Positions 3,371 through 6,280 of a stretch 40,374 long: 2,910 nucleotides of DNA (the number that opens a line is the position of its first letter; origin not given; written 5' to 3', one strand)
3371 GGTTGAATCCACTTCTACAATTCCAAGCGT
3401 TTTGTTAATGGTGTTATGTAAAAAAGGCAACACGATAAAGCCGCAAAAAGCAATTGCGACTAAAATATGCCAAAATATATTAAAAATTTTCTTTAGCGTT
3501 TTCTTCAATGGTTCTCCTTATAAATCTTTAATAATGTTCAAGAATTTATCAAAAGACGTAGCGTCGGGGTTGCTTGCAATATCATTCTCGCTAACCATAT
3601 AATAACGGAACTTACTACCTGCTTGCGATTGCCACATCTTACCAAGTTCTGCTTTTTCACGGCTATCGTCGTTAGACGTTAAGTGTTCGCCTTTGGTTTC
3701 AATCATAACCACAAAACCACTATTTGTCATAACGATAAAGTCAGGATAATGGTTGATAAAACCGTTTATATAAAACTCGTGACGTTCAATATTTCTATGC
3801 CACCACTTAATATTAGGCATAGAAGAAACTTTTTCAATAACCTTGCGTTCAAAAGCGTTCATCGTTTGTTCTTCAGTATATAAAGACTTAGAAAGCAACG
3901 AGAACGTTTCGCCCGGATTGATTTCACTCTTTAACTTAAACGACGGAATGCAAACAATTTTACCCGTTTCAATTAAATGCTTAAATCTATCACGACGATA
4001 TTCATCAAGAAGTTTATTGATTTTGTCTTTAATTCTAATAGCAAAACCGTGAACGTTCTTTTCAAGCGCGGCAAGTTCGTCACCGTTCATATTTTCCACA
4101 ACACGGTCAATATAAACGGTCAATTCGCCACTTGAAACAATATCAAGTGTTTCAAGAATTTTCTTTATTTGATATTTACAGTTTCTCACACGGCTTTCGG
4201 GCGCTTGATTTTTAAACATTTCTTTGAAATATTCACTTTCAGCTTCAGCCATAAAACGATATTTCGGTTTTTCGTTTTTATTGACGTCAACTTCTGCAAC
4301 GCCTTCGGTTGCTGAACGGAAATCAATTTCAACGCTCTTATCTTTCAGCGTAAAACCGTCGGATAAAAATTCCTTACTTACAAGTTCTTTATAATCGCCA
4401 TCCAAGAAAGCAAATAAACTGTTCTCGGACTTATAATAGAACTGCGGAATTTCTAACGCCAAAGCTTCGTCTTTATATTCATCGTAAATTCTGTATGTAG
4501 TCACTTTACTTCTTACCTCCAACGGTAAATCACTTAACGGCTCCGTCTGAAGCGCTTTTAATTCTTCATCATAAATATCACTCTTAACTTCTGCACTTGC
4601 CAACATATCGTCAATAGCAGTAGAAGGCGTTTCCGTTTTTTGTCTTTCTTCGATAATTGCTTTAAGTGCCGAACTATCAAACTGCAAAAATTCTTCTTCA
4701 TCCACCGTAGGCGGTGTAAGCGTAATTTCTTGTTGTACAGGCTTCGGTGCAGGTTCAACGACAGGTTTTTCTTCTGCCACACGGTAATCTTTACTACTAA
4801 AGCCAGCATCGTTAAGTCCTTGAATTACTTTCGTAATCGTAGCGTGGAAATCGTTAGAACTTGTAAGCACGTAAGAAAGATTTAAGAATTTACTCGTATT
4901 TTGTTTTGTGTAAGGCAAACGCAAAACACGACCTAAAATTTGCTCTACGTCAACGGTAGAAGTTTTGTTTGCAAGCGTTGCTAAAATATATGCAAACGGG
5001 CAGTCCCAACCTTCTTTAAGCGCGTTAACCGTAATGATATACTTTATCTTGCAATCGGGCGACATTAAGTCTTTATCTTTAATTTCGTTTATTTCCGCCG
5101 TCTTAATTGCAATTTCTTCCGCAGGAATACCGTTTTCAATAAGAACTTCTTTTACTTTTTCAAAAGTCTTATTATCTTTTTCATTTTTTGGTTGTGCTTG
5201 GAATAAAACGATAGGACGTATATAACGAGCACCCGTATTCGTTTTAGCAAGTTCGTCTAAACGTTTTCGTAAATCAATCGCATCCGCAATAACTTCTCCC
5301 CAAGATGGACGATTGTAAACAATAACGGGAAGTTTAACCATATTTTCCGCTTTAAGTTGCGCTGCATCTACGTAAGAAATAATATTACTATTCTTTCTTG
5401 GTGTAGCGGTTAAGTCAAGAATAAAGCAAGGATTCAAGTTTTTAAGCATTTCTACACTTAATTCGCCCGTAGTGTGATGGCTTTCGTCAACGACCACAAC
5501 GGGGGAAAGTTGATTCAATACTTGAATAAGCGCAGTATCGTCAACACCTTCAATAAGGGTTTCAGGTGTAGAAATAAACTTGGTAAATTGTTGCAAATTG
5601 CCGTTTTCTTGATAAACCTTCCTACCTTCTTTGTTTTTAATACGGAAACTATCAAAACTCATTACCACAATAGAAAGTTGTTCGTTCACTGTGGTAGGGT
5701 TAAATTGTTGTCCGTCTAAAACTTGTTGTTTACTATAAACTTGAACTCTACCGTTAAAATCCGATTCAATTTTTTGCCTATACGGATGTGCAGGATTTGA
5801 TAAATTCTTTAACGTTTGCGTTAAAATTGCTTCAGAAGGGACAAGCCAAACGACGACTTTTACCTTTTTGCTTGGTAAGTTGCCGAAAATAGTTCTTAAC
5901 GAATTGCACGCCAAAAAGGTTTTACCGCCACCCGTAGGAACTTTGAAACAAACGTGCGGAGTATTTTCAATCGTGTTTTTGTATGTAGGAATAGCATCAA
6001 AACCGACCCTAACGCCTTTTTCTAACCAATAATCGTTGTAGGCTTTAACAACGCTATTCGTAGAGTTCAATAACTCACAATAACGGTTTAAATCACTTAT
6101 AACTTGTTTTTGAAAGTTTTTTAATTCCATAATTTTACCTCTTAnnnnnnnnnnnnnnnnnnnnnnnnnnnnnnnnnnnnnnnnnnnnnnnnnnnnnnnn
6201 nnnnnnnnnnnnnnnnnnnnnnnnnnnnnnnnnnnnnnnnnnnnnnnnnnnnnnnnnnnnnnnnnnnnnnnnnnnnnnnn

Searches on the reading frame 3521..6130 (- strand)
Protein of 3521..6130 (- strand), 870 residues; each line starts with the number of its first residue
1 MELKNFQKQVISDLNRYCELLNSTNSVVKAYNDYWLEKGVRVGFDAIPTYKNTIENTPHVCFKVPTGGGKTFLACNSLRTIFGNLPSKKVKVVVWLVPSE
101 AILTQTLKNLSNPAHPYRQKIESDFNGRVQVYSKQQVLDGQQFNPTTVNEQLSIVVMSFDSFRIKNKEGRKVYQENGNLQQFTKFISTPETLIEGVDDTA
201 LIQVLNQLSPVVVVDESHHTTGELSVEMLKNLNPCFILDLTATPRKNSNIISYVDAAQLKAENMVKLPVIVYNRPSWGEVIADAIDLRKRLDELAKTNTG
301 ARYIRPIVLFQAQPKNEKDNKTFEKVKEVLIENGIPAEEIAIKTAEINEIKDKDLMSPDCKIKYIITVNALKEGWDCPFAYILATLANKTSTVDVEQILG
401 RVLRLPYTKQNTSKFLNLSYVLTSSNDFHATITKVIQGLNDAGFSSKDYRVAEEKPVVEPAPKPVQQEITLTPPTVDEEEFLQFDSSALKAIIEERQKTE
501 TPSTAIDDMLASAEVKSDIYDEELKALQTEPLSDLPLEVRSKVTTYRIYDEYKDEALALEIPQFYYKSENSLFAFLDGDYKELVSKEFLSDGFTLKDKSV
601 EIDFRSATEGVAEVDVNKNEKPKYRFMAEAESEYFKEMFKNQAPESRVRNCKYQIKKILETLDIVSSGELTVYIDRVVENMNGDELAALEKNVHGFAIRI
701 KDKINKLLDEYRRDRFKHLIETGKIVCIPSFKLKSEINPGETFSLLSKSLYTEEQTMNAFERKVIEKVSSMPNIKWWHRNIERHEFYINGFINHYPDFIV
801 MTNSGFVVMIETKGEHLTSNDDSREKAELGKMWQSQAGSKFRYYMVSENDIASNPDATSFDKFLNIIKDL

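Call 51: search_protein_families(library=pfam, proteins=[window:3521-6130:-], max_evalue=0.0001)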
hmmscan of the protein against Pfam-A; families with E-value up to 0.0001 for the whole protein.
window:3521-6130:- (870 aa): 2 families
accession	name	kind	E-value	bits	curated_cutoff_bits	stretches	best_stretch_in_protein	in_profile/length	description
PF04851.21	ResIII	-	1e-17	65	22.5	1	7-245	8-163/164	Type III restriction enzyme, res subunit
PF00270.35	DEAD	-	3.9e-08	33.7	26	0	55-135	12-90/167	DEAD/DEAH box helicase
